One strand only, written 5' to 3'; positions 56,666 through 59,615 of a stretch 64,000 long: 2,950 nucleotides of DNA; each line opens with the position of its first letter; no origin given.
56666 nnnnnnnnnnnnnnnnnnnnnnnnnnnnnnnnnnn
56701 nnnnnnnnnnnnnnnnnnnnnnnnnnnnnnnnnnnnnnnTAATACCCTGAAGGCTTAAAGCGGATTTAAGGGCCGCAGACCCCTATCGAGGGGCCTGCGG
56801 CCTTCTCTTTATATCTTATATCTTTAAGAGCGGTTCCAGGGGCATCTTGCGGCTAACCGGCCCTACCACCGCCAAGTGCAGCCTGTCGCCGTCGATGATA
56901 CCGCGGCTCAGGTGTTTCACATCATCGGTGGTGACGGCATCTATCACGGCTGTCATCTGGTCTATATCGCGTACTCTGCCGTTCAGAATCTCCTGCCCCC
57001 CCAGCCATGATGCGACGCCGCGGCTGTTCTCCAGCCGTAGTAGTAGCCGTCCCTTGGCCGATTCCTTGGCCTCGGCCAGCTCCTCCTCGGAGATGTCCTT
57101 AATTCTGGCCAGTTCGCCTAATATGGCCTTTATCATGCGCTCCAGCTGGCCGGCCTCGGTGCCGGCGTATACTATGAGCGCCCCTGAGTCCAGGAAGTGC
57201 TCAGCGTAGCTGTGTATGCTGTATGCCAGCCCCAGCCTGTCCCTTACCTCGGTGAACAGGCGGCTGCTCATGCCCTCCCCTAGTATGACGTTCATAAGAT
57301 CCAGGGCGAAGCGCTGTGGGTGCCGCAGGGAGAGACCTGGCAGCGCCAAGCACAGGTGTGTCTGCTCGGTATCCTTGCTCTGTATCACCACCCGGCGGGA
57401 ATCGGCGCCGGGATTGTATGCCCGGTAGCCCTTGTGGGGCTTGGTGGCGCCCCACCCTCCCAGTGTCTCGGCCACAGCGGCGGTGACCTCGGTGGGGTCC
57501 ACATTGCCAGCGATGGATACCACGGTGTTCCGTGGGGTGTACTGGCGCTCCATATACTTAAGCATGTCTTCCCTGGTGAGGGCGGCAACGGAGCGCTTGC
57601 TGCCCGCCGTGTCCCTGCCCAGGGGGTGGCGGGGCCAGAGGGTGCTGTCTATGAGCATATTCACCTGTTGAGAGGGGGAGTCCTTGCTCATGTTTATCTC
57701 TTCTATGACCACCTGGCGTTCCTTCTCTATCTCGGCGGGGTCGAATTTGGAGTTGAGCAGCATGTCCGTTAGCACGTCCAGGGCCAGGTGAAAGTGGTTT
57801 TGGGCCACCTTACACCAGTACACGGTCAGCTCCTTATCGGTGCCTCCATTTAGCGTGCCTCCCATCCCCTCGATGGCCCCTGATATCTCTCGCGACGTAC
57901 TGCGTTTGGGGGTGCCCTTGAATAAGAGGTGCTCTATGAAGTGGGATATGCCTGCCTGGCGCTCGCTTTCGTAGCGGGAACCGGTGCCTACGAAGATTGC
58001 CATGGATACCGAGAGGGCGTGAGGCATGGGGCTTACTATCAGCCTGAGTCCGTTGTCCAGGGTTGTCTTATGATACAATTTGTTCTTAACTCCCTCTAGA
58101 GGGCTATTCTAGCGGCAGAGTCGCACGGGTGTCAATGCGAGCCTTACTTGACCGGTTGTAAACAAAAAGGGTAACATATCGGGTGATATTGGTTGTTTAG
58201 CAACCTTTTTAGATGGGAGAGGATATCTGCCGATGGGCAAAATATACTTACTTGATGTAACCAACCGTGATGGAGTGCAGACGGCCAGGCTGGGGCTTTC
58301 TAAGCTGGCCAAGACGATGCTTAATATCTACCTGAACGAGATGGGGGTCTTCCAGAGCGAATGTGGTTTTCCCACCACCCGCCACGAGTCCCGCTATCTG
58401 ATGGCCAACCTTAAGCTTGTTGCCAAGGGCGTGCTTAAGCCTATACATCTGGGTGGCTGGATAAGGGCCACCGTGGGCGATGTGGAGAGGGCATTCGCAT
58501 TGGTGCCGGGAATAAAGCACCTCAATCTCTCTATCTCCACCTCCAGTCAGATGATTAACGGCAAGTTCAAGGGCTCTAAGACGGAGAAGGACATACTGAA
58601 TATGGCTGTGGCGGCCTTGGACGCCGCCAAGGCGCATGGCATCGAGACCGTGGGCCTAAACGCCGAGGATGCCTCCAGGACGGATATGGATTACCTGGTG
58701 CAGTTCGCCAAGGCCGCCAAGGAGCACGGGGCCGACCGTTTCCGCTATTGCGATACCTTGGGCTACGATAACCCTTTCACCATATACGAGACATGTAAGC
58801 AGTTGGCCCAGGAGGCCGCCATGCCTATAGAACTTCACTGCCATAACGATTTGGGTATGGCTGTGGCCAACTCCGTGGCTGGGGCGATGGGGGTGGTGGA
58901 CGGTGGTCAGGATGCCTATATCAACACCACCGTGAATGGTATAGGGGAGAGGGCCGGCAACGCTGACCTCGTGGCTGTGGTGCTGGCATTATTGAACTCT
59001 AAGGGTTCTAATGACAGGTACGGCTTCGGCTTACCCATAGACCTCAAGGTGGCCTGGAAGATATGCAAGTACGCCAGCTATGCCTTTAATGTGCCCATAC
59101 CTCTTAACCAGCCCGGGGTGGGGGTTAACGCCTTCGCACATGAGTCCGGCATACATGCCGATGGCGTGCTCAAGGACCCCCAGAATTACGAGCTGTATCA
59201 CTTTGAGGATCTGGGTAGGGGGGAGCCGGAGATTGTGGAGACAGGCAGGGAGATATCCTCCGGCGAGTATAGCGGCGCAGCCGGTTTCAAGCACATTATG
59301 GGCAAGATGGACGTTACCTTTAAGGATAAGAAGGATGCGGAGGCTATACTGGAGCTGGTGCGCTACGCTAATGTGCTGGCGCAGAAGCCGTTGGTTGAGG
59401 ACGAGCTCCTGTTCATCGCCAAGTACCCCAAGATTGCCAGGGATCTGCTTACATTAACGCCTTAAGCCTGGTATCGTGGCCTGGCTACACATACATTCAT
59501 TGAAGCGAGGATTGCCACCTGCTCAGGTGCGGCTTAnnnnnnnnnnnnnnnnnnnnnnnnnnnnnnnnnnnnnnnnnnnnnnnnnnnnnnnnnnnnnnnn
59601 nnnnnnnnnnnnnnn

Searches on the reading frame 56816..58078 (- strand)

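Call 80: search_protein_families(library=pfam, proteins=[window:56816-58078:-], max_evalue=0.00001)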
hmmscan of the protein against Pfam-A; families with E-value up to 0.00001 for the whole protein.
window:56816-58078:- (420 aa): 2 families
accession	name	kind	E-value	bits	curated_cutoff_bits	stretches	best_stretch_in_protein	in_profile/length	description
PF05193.26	Peptidase_M16_C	-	2.6e-43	148.4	23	1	167-339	2-179/181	Peptidase M16 inactive domain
PF00675.25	Peptidase_M16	-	1.2e-35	123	22.3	1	20-159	9-147/149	Insulinase (Peptidase family M16)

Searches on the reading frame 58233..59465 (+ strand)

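Call 80: search_protein_families(library=pfam, proteins=[window:58233-59465:+], max_evalue=0.00001)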
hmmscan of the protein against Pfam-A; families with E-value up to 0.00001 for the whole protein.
window:58233-59465:+ (410 aa): 2 families
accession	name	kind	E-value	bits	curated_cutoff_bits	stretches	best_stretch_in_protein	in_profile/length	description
PF00682.25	HMGL-like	-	2.6e-47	161.9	29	1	3-257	1-243/260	HMGL-like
PF22617.1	HCS_D2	-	6.6e-12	46.1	27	1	296-375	2-74/82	Homocitrate synthase post-HMGL domain-like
